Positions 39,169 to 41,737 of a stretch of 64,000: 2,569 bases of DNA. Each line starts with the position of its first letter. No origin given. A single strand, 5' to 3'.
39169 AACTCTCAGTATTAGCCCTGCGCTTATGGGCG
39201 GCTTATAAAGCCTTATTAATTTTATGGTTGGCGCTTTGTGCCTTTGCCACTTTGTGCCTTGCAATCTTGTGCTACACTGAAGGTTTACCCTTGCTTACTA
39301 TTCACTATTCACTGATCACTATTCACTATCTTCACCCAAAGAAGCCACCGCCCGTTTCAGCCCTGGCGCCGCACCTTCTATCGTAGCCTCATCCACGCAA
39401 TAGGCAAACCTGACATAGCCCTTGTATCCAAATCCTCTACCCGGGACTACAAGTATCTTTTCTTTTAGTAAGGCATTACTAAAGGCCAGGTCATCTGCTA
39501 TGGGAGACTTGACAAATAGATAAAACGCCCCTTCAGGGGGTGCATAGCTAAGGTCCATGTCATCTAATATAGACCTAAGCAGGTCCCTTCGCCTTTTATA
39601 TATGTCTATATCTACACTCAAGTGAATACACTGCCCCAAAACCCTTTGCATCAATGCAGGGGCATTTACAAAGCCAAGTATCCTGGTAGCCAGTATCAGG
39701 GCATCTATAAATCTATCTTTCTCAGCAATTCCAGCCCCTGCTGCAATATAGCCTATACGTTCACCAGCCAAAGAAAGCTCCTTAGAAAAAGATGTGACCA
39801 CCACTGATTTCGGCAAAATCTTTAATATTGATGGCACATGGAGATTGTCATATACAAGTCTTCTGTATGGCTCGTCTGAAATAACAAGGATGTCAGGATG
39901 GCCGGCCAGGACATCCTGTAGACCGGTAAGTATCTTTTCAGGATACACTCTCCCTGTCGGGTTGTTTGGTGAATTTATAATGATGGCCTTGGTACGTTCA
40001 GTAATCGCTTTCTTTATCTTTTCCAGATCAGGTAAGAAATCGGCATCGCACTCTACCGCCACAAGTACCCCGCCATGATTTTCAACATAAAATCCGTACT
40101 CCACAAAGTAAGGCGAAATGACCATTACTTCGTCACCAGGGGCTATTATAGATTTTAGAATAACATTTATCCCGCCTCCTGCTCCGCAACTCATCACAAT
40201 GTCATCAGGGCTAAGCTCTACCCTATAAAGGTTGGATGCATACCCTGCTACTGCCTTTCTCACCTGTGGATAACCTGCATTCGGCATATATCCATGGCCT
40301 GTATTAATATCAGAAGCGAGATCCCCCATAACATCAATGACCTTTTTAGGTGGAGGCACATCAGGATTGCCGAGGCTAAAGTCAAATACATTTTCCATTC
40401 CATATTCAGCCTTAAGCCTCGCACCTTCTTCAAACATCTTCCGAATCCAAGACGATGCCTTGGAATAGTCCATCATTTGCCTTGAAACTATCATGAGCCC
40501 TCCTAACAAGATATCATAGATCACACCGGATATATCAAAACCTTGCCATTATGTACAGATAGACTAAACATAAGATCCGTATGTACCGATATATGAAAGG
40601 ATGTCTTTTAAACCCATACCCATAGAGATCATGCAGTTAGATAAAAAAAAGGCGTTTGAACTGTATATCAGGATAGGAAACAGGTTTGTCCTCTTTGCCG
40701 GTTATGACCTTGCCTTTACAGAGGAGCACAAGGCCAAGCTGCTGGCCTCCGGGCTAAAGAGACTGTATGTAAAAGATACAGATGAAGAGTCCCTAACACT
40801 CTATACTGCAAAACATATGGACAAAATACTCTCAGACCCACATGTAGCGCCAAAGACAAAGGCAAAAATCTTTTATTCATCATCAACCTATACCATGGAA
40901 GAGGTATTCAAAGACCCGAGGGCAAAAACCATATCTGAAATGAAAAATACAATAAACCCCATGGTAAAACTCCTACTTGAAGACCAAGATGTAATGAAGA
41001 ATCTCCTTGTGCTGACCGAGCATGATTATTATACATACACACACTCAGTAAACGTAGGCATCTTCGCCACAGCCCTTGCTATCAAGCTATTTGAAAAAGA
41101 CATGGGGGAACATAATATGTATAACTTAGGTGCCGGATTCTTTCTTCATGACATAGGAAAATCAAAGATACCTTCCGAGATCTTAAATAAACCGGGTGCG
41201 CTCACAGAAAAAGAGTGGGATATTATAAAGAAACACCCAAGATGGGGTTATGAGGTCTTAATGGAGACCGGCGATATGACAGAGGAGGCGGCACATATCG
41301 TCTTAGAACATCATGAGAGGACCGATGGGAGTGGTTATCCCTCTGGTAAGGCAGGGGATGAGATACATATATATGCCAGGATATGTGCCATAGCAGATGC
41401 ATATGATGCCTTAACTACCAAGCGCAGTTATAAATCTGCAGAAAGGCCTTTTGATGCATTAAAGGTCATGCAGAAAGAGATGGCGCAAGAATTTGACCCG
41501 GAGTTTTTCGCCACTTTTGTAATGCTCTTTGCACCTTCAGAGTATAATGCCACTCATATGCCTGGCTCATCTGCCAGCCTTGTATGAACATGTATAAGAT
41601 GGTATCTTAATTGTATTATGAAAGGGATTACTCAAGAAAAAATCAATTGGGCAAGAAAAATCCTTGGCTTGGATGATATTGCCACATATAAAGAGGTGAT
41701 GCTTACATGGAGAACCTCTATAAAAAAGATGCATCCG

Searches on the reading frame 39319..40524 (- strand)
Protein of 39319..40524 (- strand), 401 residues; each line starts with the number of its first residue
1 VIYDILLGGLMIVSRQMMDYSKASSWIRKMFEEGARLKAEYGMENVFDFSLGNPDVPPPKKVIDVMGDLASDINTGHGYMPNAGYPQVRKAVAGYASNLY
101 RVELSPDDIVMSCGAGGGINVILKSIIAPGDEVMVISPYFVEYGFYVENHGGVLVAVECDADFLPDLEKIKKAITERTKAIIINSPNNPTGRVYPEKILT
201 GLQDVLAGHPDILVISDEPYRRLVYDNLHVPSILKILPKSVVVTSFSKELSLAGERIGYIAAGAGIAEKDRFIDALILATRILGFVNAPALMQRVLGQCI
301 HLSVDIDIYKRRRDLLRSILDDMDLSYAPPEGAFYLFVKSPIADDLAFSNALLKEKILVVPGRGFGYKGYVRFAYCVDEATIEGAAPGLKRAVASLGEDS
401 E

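Call 40: search_protein_families(library=ncbifam, proteins=[window:39319-40524:-], max_evalue=0.00001)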
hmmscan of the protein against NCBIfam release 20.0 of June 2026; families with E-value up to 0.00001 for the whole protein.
window:39319-40524:- (401 aa): 71 families (the best 25 are shown)
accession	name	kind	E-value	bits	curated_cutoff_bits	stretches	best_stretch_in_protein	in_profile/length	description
NF005305.0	PRK06836.1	equivalog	6.9e-157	522.7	376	1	11-395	1-393/396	pyridoxal phosphate-dependent aminotransferase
NF041091.1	asp_aminotase_Arch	equivalog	1.2e-70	238.2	550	1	44-385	27-367/376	aspartate aminotransferase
NF041364.1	GntC_guanitoxin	equivalog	1.8e-62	211.3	415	1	50-386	4-350/356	guanitoxin biosynthesis PLP-dependent (S)-gamma-hydroxy-L-arginine cyclodehydratase GntC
NF004975.0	PRK06348.1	equivalog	4.9e-54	183.8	549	1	42-385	27-375/384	pyridoxal phosphate-dependent aminotransferase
NF005816.0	PRK07682.1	equivalog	5.6e-54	183.2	620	1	24-393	15-383/390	aminotransferase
NF005744.0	PRK07568.1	subfamily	4.6e-53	180.5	389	1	24-394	12-391/398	pyridoxal phosphate-dependent aminotransferase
TIGR03540.1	DapC_direct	equivalog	3.2e-51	174.4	593.25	1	39-387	25-378/383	LL-diaminopimelate aminotransferase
NF006756.0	PRK09276.1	subfamily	1.5e-49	169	507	1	40-390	28-383/387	LL-diaminopimelate aminotransferase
NF006229.0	PRK08361.1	equivalog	3.9e-48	164.4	624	1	25-393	20-388/391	aspartate aminotransferase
NF006230.0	PRK08363.1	equivalog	1.5e-47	162.2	534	1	46-374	32-371/398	alanine aminotransferase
NF005817.0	PRK07683.1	equivalog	5.9e-47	160.2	575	1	43-385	27-373/387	aminotransferase A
NF004770.0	PRK06108.1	subfamily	1.4e-46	159.1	422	1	38-394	30-393/396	pyridoxal phosphate-dependent aminotransferase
NF005732.0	PRK07550.1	equivalog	8.4e-46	156.7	366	1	43-386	31-381/389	aminotransferase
NF006569.0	PRK09082.1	subfamily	1e-44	153.2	420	1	45-389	31-383/386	methionine aminotransferase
NF005588.0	PRK07309.1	equivalog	1.7e-44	152.3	576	1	44-391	30-384/391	pyridoxal phosphate-dependent aminotransferase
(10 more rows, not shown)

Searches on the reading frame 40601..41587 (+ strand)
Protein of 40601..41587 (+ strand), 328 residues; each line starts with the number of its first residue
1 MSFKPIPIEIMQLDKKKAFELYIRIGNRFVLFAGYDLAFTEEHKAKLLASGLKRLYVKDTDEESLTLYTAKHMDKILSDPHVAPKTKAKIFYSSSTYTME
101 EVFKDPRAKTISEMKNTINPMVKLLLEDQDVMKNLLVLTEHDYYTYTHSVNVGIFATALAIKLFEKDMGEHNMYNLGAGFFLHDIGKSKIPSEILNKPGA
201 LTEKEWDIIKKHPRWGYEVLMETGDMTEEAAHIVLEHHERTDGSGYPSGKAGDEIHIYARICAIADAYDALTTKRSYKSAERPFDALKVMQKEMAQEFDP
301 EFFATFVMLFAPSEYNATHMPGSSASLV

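Call 40: search_protein_families(library=ncbifam, proteins=[window:40601-41587:+], max_evalue=0.00001)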
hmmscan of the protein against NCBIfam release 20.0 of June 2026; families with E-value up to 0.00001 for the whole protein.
window:40601-41587:+ (328 aa): 1 family
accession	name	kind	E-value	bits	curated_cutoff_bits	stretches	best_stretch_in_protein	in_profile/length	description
NF053512.1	nitric_RR_NosR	exception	5.6e-26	91.5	400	1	131-317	180-361/422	response regulator c-di-GMP phosphodiesterase, NosR family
